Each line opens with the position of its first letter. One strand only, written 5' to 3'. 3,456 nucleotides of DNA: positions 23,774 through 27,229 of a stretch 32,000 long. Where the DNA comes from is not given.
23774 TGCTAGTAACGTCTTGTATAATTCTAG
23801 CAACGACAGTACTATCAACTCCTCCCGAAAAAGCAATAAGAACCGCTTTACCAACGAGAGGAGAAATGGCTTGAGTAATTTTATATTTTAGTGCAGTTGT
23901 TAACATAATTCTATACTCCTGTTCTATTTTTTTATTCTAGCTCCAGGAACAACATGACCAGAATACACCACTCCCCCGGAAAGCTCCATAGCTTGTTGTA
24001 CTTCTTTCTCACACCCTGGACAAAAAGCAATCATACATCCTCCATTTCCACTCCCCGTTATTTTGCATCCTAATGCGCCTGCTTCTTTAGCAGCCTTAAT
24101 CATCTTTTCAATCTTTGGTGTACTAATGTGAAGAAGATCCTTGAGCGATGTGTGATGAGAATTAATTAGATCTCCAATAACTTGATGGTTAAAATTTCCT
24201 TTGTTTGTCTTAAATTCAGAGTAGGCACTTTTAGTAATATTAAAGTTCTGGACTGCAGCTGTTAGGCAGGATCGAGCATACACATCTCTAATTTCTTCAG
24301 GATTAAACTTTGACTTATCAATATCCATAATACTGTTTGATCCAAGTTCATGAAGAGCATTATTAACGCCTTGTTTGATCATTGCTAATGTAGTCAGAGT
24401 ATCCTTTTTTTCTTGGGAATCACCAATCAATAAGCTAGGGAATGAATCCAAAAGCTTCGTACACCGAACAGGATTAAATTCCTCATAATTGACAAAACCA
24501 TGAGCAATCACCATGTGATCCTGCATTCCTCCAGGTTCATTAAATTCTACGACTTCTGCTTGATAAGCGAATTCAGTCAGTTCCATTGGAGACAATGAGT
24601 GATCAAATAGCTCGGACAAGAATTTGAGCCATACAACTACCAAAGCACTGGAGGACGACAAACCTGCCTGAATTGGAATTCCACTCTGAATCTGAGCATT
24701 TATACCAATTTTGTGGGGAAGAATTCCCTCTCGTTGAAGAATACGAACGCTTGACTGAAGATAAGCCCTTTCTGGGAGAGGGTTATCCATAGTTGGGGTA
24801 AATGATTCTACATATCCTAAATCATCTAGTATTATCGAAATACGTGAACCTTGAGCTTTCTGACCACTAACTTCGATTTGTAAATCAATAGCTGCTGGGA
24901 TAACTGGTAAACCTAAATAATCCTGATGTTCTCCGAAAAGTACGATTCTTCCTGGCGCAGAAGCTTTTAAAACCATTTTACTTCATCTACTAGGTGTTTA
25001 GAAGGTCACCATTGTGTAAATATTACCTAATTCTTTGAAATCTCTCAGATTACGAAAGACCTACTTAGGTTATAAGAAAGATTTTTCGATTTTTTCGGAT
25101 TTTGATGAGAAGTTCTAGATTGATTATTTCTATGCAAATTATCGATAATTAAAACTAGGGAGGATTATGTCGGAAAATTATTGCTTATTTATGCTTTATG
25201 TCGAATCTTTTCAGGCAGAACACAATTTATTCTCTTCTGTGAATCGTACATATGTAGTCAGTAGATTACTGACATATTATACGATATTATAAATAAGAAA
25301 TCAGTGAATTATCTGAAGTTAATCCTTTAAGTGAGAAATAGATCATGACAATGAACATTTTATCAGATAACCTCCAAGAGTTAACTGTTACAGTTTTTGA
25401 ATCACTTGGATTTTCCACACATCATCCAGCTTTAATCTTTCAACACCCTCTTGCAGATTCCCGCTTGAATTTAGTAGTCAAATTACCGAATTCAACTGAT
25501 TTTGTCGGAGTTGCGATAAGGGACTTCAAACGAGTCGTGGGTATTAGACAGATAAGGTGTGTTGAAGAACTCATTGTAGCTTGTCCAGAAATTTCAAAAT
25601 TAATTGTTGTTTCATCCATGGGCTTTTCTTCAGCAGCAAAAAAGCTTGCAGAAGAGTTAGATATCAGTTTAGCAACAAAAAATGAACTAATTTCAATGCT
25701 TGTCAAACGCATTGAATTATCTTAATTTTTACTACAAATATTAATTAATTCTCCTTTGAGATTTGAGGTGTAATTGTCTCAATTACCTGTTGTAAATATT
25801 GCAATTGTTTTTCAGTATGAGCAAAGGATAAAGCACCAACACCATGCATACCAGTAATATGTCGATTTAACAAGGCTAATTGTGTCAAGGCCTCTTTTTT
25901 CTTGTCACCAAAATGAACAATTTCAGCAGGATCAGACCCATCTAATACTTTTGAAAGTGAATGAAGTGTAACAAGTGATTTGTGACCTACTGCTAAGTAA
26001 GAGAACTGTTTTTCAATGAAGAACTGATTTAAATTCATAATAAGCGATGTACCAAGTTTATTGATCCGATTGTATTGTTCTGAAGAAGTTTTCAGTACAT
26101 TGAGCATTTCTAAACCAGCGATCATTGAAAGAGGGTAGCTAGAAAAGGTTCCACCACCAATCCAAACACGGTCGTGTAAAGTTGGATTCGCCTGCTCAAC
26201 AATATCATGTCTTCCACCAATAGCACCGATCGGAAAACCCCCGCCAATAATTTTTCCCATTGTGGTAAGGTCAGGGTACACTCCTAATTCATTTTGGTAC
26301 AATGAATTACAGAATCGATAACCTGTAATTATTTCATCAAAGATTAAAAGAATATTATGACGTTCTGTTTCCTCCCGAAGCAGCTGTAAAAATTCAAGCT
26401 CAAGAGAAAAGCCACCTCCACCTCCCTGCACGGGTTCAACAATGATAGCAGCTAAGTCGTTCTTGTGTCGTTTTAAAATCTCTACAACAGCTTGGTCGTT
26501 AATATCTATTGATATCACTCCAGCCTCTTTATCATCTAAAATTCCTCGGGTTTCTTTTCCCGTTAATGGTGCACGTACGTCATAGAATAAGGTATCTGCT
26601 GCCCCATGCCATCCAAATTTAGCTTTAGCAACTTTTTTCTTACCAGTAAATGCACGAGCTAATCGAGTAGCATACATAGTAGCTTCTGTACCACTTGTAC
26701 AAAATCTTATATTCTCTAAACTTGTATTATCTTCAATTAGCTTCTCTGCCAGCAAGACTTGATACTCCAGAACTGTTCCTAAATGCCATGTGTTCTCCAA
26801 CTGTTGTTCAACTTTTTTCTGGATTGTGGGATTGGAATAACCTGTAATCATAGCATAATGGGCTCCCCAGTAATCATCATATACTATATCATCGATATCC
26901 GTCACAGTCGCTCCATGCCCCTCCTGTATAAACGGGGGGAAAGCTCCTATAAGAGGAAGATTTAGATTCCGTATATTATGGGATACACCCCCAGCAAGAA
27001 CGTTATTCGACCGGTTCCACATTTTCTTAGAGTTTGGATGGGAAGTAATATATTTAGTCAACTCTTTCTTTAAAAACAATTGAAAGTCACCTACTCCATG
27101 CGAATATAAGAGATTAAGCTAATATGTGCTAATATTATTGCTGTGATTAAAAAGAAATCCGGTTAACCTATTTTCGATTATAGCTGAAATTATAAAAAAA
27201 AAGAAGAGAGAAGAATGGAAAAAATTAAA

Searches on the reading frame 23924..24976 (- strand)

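Call 92: search_protein_families(library=pfam, proteins=[window:23924-24976:-], max_evalue=0.0001)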
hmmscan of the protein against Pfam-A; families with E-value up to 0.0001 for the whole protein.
window:23924-24976:- (350 aa): 3 families
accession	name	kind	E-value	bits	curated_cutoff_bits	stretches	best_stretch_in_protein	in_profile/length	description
PF00288.32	GHMP_kinases_N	-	8.5e-15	55.2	22.3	1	76-160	6-86/87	GHMP kinases N terminal domain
PF08544.19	GHMP_kinases_C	-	1.3e-10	41.9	21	1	264-329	10-78/85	GHMP kinases C terminal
PF10509.15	GalKase_gal_bdg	-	5e-10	39.2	23.1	1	5-37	14-46/49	Galactokinase galactose-binding signature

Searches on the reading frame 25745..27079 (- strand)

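Call 92: search_protein_families(library=pfam, proteins=[window:25745-27079:-], max_evalue=0.0001)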
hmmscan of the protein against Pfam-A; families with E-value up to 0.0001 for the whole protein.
window:25745-27079:- (444 aa): 1 family
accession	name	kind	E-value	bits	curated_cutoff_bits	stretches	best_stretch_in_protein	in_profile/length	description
PF00202.27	Aminotran_3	-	1e-51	176.3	30.5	1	49-352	11-328/403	Aminotransferase class-III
